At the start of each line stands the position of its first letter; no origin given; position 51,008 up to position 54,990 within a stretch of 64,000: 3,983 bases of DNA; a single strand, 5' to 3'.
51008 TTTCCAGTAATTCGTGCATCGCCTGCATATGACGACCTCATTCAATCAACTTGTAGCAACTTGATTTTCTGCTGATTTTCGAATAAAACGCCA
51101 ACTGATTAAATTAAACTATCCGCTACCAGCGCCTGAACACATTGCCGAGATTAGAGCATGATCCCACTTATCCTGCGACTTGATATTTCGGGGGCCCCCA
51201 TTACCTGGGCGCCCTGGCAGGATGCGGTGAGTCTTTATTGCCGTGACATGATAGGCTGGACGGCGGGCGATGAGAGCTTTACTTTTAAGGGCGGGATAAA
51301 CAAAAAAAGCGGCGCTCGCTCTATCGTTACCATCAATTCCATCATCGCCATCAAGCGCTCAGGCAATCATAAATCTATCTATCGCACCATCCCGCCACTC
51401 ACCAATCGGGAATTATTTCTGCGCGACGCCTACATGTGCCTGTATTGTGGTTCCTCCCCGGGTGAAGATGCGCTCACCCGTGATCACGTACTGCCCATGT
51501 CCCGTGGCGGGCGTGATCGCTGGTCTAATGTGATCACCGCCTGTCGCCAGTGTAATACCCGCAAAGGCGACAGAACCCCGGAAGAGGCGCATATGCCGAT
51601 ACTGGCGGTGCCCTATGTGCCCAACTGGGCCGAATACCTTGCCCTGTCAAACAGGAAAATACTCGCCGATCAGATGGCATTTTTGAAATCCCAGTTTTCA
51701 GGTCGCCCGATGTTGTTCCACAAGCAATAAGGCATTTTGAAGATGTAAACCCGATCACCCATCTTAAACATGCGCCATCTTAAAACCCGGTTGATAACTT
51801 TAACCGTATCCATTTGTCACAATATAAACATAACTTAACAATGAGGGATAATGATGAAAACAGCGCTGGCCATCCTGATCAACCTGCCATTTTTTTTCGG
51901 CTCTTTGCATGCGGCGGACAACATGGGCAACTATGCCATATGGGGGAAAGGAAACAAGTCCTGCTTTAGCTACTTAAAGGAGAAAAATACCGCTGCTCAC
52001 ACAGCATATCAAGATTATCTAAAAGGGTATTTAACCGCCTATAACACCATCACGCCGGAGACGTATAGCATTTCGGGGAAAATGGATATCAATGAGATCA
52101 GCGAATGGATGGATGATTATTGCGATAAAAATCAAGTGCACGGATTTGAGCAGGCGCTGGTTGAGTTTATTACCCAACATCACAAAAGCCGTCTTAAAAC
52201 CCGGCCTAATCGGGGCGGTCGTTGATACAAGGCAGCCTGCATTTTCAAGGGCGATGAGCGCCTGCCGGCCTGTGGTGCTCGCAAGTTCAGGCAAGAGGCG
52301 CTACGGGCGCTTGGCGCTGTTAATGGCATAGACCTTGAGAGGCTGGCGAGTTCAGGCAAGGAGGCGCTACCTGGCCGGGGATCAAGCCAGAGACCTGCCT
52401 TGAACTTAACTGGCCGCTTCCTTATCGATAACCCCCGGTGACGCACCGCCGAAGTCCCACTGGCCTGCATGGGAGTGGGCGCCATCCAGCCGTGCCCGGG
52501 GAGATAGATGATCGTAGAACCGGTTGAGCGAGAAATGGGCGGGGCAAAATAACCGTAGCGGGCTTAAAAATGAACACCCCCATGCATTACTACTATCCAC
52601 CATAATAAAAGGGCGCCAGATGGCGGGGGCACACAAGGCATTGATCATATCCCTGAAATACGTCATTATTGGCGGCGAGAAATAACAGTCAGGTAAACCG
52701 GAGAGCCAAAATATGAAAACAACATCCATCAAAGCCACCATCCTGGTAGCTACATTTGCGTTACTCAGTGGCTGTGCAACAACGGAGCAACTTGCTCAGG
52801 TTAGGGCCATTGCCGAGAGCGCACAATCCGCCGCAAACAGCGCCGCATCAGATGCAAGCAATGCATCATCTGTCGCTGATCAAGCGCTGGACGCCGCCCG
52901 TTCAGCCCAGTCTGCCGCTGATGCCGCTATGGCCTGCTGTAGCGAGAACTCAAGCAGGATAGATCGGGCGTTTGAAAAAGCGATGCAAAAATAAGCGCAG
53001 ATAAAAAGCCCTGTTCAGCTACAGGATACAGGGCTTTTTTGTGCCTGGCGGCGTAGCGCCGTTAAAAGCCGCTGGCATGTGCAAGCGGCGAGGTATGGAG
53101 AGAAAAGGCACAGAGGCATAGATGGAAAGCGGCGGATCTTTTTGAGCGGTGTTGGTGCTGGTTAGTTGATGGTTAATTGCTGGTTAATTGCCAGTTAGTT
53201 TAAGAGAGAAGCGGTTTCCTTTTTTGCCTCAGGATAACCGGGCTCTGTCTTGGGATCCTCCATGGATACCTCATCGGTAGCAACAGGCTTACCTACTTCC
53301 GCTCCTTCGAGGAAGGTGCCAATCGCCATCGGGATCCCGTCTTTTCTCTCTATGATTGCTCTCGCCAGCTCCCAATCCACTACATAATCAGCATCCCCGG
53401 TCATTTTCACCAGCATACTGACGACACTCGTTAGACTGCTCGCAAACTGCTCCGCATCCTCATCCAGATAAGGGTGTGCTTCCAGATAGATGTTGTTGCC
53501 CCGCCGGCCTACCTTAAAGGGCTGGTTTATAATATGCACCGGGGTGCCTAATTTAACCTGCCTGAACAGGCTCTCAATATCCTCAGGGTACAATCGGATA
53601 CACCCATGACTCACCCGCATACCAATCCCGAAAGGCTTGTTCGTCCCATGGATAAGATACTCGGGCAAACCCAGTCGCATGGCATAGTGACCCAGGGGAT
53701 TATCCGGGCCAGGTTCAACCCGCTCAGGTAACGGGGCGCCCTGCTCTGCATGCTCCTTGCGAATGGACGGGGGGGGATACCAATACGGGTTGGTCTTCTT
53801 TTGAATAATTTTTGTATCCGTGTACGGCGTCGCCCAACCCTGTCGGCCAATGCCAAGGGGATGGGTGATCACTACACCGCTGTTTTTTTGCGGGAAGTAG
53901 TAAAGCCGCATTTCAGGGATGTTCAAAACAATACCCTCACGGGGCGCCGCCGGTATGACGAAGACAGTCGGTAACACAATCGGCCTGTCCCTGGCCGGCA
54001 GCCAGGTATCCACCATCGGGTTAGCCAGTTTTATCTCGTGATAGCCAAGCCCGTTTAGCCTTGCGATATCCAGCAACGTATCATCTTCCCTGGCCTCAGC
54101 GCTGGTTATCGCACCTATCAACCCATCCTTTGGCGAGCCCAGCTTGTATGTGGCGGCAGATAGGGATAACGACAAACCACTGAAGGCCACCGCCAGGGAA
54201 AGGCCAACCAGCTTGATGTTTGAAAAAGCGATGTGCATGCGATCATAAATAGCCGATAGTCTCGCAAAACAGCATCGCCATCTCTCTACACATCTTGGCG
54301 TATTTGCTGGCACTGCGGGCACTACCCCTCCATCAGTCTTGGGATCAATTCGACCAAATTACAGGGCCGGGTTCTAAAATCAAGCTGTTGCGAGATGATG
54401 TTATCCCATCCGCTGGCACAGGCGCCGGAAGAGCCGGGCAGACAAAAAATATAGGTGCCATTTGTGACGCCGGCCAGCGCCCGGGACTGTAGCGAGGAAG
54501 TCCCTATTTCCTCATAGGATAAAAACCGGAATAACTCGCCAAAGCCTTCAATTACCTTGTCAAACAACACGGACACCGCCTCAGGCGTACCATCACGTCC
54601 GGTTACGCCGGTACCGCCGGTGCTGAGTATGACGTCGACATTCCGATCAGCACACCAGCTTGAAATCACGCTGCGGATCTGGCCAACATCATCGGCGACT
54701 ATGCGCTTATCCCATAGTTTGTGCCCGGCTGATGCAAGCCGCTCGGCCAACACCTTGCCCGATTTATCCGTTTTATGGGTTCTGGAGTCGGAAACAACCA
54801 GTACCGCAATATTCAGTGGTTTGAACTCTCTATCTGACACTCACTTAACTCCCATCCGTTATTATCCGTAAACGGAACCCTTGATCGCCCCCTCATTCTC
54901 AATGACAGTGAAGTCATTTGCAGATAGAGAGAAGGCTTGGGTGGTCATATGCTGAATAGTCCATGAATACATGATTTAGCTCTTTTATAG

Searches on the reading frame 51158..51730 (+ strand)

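Call 21: search_protein_families(library=pfam, proteins=[window:51158-51730:+])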
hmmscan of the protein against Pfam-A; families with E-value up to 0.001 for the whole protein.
window:51158-51730:+ (190 aa): 3 families
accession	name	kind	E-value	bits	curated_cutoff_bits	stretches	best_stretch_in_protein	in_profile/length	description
PF14279.12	HNH_5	-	6.6e-17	61.6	27.5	1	94-146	1-53/56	HNH endonuclease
PF01844.29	HNH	-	4.7e-14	52.7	21.4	1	94-139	1-47/47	HNH endonuclease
PF13395.12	HNH_4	-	4.8e-06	26.9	22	1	94-141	1-53/54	HNH endonuclease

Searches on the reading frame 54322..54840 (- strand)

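Call 21: search_protein_families(library=pfam, proteins=[window:54322-54840:-])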
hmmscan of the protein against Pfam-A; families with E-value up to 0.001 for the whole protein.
window:54322-54840:- (172 aa): 1 family
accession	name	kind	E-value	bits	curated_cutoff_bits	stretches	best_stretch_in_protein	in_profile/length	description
PF00994.29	MoCF_biosynth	-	5.4e-30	104.4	26.6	1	12-153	1-142/144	Probable molybdopterin binding domain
